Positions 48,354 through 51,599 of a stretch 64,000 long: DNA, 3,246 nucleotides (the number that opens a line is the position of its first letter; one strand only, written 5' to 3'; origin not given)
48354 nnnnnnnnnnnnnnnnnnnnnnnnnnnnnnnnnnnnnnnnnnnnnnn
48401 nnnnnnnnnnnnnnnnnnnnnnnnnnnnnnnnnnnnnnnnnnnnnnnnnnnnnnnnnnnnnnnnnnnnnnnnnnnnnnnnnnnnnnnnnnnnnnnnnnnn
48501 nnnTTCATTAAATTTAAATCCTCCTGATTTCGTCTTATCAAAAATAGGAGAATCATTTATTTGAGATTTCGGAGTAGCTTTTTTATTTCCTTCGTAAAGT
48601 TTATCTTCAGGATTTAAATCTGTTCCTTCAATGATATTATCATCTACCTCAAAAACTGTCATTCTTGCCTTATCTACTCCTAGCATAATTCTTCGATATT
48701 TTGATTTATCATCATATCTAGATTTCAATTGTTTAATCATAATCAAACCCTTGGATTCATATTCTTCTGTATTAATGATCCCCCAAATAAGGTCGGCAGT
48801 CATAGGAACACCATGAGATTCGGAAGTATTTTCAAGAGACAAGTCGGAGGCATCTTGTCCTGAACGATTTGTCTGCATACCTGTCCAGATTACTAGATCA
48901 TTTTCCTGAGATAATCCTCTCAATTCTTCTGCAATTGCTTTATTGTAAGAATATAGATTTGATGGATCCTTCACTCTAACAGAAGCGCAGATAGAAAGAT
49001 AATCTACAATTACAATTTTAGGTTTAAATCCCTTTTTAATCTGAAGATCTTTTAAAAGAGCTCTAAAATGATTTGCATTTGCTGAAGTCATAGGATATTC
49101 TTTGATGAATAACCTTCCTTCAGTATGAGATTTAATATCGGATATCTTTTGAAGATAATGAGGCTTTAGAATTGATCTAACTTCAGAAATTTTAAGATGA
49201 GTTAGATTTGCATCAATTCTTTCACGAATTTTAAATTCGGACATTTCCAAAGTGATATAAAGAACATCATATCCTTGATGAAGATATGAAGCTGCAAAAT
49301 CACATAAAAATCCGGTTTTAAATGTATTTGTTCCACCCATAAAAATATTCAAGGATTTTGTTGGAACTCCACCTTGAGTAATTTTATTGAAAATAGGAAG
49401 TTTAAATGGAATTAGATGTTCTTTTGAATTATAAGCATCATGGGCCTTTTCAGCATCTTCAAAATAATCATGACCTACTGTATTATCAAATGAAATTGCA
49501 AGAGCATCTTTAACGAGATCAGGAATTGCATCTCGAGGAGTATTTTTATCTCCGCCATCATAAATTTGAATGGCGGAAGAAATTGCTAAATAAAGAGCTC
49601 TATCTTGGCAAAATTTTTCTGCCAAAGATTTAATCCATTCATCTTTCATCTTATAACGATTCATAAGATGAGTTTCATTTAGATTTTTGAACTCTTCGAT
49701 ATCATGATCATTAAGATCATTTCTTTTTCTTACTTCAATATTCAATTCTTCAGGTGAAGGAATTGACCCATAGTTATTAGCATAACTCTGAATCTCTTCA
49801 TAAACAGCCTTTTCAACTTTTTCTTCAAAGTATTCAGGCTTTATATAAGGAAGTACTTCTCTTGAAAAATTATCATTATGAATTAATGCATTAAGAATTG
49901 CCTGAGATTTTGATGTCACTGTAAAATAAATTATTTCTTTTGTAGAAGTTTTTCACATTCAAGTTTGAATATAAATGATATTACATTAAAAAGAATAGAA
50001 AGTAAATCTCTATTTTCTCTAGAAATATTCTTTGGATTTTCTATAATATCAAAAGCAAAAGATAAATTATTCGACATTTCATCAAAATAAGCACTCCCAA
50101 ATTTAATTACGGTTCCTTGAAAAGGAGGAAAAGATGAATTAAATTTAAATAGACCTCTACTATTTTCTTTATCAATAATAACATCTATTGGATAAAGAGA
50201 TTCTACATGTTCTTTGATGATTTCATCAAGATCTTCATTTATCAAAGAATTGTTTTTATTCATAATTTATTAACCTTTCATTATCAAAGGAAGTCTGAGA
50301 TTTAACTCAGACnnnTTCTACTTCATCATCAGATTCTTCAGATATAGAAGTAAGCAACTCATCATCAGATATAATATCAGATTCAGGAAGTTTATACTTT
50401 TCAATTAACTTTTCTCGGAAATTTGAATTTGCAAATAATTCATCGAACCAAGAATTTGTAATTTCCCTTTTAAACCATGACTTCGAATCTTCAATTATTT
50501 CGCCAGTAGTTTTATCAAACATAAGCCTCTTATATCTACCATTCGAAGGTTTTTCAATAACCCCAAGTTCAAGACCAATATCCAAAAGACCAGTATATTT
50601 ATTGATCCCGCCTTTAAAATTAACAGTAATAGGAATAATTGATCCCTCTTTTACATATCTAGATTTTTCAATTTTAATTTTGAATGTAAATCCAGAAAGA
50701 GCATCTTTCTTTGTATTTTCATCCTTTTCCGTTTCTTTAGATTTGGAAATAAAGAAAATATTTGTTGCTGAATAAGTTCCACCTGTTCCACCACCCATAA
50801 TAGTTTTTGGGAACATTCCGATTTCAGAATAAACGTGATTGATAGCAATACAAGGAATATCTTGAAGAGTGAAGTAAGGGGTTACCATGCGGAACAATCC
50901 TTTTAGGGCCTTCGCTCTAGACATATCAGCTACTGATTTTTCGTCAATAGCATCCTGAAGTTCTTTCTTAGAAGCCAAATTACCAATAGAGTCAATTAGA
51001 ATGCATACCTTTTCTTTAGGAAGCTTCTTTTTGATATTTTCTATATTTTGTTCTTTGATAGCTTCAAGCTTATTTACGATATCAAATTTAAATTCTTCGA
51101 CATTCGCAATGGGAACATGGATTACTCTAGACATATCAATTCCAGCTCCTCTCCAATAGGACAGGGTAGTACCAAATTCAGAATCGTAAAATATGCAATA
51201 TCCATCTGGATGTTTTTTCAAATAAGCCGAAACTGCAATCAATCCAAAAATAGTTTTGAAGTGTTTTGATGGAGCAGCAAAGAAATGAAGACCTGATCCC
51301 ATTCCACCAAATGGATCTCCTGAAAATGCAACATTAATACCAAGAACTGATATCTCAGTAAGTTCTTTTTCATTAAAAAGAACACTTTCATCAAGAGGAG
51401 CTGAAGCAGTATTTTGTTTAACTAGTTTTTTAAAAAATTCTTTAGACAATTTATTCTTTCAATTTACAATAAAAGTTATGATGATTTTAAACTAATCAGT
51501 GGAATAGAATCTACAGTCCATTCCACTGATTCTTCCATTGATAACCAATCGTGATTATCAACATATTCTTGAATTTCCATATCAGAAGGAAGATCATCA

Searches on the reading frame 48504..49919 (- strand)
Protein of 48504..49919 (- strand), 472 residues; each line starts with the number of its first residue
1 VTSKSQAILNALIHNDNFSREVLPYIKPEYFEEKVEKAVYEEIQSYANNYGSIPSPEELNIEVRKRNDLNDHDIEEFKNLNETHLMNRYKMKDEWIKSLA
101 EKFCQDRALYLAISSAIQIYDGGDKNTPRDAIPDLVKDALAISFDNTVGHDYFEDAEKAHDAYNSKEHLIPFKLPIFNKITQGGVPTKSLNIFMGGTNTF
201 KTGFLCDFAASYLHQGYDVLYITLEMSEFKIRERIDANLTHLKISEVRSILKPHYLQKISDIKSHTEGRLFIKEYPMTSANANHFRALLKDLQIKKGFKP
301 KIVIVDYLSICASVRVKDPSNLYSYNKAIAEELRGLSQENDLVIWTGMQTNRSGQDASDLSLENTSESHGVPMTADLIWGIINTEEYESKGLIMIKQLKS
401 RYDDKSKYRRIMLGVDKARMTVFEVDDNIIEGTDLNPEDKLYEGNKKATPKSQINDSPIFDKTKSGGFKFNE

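Call 14: search_protein_families(library=phrogs, proteins=[window:48504-49919:-], max_evalue=0.00001)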
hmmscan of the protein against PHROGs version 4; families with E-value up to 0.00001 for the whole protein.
window:48504-49919:- (472 aa): 4 families
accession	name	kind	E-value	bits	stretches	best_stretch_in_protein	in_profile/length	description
phrog_19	-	DNA, RNA and nucleotide metabolism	1e-108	365.8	1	6-443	165-595/621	DnaB-like replicative helicase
phrog_239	-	DNA, RNA and nucleotide metabolism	2.2e-17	64.3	1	148-439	321-612/801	DNA primase/helicase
phrog_243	-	DNA, RNA and nucleotide metabolism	3.7e-10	40.2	1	165-405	13-246/273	DnaB-like replicative helicase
phrog_97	-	other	1.4e-08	35.4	1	160-226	40-113/506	UvsX-like recombinase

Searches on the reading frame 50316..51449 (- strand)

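Call 14: search_protein_families(library=phrogs, proteins=[window:50316-51449:-], max_evalue=0.00001)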
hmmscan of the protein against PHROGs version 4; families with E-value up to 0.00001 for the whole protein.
window:50316-51449:- (378 aa): 4 families
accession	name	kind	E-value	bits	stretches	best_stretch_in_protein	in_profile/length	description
phrog_97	-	other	1.1e-75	256.8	1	3-349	21-333/506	UvsX-like recombinase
phrog_8337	-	DNA, RNA and nucleotide metabolism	4.7e-59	201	1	8-243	25-248/273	DNA repair protein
phrog_18112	-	other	3.3e-34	119.3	1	217-365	31-172/207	recombinase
phrog_31060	-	unknown function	1.9e-11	45.6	1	247-364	8-122/134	-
